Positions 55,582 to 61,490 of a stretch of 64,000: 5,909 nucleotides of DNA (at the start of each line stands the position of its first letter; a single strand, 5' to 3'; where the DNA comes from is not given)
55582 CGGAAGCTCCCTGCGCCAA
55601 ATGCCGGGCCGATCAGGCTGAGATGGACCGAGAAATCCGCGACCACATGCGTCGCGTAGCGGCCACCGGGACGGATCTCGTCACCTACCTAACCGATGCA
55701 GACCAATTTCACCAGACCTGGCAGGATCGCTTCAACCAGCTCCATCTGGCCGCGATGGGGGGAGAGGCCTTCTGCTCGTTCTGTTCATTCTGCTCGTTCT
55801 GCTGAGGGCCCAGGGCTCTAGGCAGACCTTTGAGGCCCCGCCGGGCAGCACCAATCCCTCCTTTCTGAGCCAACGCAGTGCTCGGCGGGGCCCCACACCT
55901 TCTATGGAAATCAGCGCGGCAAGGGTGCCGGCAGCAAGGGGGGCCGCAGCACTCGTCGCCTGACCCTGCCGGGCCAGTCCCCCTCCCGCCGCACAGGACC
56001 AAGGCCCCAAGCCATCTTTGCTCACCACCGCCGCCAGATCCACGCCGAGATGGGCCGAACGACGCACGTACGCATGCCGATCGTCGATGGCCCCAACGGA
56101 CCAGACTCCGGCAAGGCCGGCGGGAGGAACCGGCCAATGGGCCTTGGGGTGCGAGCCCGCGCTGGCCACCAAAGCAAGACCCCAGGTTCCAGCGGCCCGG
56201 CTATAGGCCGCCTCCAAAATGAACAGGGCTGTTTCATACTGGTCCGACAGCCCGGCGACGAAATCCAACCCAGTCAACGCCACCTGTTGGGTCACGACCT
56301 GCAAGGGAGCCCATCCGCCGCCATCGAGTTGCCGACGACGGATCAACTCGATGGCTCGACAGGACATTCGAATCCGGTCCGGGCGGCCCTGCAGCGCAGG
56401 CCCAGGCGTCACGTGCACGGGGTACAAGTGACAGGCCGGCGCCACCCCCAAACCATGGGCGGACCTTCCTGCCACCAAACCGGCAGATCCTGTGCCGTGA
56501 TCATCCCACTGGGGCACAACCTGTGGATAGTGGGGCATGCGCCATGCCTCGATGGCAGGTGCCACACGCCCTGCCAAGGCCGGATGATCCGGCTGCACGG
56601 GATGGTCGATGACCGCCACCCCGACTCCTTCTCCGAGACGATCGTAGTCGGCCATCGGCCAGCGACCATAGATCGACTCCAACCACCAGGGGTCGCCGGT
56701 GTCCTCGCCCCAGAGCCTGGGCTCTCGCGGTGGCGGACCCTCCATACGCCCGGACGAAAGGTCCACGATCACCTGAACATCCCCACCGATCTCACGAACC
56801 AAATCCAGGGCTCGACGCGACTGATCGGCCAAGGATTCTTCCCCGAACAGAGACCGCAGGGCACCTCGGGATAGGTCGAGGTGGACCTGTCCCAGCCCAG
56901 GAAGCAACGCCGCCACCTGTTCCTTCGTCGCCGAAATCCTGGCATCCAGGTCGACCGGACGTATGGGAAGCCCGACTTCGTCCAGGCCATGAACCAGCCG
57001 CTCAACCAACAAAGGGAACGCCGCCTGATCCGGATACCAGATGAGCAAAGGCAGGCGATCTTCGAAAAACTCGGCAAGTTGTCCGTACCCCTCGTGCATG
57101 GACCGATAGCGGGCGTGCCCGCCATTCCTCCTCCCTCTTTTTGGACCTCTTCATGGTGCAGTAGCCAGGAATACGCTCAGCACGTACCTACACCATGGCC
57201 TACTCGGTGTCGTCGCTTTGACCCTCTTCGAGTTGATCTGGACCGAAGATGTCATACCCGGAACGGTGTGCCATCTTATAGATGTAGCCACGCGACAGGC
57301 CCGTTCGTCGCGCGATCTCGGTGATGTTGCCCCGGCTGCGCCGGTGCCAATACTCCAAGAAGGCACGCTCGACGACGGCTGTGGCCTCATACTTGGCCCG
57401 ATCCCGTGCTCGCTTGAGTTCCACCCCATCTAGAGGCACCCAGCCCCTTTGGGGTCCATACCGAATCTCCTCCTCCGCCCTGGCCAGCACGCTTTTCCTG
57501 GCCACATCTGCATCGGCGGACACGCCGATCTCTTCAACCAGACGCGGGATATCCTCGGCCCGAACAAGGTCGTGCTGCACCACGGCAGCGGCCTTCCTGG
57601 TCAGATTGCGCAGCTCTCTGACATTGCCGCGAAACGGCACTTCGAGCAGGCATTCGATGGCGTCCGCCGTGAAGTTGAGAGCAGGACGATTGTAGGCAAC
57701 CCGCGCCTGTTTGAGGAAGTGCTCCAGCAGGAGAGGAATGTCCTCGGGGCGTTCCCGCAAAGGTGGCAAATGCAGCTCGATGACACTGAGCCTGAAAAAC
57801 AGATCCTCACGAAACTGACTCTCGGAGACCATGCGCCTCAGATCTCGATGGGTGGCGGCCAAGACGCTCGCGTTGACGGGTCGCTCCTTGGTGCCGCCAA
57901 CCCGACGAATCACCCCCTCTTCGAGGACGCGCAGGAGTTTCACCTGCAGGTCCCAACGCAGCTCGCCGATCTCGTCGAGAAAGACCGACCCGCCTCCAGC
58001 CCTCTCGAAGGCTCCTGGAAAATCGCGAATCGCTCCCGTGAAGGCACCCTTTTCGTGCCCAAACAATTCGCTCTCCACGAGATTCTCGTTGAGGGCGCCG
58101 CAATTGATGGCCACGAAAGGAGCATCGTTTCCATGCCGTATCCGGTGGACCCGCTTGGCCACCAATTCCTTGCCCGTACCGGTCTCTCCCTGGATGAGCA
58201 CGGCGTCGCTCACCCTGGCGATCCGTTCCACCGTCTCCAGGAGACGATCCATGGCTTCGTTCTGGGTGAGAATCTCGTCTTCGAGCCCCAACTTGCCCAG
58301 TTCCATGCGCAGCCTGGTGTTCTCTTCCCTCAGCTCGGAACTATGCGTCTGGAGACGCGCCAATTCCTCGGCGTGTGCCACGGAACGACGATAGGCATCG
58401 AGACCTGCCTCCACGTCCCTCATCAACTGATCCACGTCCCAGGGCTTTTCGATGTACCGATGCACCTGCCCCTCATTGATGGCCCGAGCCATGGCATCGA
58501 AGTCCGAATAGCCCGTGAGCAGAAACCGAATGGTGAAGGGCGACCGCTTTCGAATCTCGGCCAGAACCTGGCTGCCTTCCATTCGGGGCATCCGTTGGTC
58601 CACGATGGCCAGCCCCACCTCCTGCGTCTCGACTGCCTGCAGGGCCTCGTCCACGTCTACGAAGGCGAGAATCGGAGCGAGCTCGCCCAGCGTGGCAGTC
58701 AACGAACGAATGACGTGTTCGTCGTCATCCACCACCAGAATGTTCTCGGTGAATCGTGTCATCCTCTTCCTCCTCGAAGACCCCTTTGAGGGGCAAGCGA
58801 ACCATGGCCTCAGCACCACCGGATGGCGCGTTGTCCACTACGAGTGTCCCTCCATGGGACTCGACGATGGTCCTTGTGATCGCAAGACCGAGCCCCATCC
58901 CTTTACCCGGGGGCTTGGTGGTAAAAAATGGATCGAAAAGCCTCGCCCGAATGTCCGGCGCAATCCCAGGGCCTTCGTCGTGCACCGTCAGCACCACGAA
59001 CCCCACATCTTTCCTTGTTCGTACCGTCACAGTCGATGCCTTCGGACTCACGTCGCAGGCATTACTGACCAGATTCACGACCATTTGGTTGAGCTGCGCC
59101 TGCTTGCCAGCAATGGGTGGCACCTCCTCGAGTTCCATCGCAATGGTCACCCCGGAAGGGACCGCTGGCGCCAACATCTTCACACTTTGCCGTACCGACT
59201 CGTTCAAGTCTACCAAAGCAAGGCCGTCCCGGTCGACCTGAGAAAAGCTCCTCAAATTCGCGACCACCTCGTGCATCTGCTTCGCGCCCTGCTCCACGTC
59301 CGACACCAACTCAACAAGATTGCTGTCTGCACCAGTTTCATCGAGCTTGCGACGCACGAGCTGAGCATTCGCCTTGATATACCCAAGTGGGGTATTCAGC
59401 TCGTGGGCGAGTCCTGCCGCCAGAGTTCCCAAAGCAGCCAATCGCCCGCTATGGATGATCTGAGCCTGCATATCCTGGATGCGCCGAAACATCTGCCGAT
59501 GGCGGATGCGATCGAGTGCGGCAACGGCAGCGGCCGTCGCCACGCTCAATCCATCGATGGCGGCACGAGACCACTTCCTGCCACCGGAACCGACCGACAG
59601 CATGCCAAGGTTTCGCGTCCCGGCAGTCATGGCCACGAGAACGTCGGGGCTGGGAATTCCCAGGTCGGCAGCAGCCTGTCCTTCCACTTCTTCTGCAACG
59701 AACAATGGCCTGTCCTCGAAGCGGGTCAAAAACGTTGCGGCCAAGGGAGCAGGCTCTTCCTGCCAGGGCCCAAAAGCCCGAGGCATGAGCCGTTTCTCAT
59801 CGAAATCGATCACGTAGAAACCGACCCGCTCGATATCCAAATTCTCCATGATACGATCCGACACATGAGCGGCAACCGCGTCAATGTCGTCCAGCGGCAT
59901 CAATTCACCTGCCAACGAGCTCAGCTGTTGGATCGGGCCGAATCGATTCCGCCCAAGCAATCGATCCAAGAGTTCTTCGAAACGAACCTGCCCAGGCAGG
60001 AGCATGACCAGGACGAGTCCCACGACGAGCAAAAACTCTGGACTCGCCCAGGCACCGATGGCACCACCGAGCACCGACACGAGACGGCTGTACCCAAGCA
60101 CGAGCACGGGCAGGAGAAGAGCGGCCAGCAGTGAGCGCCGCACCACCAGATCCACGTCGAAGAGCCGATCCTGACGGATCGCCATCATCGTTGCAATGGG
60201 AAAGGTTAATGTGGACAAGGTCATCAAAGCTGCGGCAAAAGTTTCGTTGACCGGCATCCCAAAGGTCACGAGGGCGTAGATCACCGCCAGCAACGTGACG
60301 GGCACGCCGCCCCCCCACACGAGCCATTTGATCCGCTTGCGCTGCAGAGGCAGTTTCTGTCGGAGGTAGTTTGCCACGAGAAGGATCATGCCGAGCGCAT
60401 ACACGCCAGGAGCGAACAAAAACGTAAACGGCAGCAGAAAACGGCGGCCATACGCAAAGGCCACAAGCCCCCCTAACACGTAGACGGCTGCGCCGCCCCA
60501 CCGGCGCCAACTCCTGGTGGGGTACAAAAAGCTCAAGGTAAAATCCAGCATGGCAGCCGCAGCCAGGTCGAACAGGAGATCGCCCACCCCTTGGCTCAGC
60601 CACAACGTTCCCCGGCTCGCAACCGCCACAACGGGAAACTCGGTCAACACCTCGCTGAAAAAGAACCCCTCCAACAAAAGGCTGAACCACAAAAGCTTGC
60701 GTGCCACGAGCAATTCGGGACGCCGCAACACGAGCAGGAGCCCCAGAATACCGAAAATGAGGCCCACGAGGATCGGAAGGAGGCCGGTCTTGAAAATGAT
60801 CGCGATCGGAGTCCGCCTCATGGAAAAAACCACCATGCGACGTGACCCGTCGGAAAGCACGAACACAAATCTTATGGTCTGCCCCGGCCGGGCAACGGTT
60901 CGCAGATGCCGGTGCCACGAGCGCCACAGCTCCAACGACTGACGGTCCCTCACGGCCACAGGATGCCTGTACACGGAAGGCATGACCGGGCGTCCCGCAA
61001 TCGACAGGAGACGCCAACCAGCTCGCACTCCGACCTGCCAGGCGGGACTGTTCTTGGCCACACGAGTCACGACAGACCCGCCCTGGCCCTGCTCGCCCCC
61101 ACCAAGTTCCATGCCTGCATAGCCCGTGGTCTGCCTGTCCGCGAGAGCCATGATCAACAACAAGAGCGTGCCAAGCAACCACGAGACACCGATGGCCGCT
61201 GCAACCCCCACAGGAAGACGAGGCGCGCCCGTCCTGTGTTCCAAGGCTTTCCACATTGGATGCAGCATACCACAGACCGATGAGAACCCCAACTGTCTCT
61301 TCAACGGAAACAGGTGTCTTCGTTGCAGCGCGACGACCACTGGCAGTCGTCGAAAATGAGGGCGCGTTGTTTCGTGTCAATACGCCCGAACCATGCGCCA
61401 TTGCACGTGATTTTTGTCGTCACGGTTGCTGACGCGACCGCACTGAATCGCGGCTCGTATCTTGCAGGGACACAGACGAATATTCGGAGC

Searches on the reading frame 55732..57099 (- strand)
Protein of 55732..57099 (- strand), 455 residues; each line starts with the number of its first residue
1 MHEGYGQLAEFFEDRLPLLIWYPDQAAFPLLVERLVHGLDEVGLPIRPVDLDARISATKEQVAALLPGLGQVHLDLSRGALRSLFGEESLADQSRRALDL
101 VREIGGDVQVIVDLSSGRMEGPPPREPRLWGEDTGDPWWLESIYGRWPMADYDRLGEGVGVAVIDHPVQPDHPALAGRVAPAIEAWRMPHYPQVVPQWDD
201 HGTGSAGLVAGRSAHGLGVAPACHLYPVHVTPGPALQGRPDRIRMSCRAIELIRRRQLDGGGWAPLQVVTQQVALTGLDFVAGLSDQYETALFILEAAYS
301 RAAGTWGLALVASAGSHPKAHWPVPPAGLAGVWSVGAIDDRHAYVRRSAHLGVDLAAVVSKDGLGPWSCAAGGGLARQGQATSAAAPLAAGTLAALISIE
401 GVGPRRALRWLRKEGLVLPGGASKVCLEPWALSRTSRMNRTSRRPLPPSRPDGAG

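Call 46: search_protein_families(library=pfam, proteins=[window:55732-57099:-], max_evalue=0.0001)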
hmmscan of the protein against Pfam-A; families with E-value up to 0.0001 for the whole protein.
window:55732-57099:- (455 aa): 1 family
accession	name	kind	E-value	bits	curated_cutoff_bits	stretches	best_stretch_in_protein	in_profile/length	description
PF00082.27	Peptidase_S8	-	1.7e-14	54.3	21.8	1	156-398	1-255/288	Subtilase family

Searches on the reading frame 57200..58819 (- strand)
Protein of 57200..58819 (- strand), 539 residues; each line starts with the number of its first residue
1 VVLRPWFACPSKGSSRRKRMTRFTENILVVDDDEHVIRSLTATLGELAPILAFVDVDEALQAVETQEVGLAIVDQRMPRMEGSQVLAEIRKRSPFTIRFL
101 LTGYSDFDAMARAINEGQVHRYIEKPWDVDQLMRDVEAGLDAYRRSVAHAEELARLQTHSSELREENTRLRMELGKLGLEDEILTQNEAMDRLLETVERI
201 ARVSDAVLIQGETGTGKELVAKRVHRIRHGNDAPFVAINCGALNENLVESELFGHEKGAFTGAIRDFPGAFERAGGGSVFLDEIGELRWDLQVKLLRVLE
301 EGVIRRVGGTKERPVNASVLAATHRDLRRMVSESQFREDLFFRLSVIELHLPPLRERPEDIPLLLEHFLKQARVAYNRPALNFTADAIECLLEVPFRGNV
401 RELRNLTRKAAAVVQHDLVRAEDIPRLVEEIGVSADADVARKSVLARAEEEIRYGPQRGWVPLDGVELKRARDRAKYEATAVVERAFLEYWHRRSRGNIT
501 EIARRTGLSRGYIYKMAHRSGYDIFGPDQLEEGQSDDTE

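Call 46: search_protein_families(library=pfam, proteins=[window:57200-58819:-], max_evalue=0.0001)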
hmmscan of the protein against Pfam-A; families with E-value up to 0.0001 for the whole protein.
window:57200-58819:- (539 aa): 7 families
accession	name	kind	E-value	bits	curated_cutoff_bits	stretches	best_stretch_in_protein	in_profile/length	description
PF00158.32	Sigma54_activat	-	8.2e-64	214.8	20.2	1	184-349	2-167/168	Sigma-54 interaction domain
PF25601.1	AAA_lid_14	-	1.1e-19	70.5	27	1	355-432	1-78/87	AAA+ ATPase lid domain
PF14532.12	Sigma54_activ_2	-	2.6e-18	67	25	1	187-354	4-138/138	Sigma-54 interaction domain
PF00072.30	Response_reg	-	9.8e-18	64.8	30.2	1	27-136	1-110/111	Response regulator receiver domain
PF07728.20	AAA_5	-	9.9e-07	29.3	22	1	207-323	2-121/139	AAA domain (dynein-related subfamily)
PF07724.20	AAA_2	-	1.4e-05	25.6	27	1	207-310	6-110/166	AAA domain (Cdc48 subfamily)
PF19776.5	DUF6262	-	5.9e-05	23.7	29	0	479-515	16-52/110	Family of unknown function (DUF6262)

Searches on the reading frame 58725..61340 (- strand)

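Call 46: search_protein_families(library=pfam, proteins=[window:58725-61340:-], max_evalue=0.0001)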
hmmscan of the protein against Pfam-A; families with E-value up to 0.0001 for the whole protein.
window:58725-61340:- (871 aa): 3 families
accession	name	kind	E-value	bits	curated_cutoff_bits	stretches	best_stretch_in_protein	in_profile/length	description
PF02518.31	HATPase_c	-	1.3e-25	90.5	26.4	1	746-852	2-110/111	Histidine kinase-, DNA gyrase B-, and HSP90-like ATPase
PF00512.31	HisKA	-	1.1e-09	38.7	26.9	1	637-703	2-64/66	His Kinase A (phospho-acceptor) domain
PF17820.7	PDZ_6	-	4.8e-06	26.6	27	1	90-120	1-31/54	PDZ domain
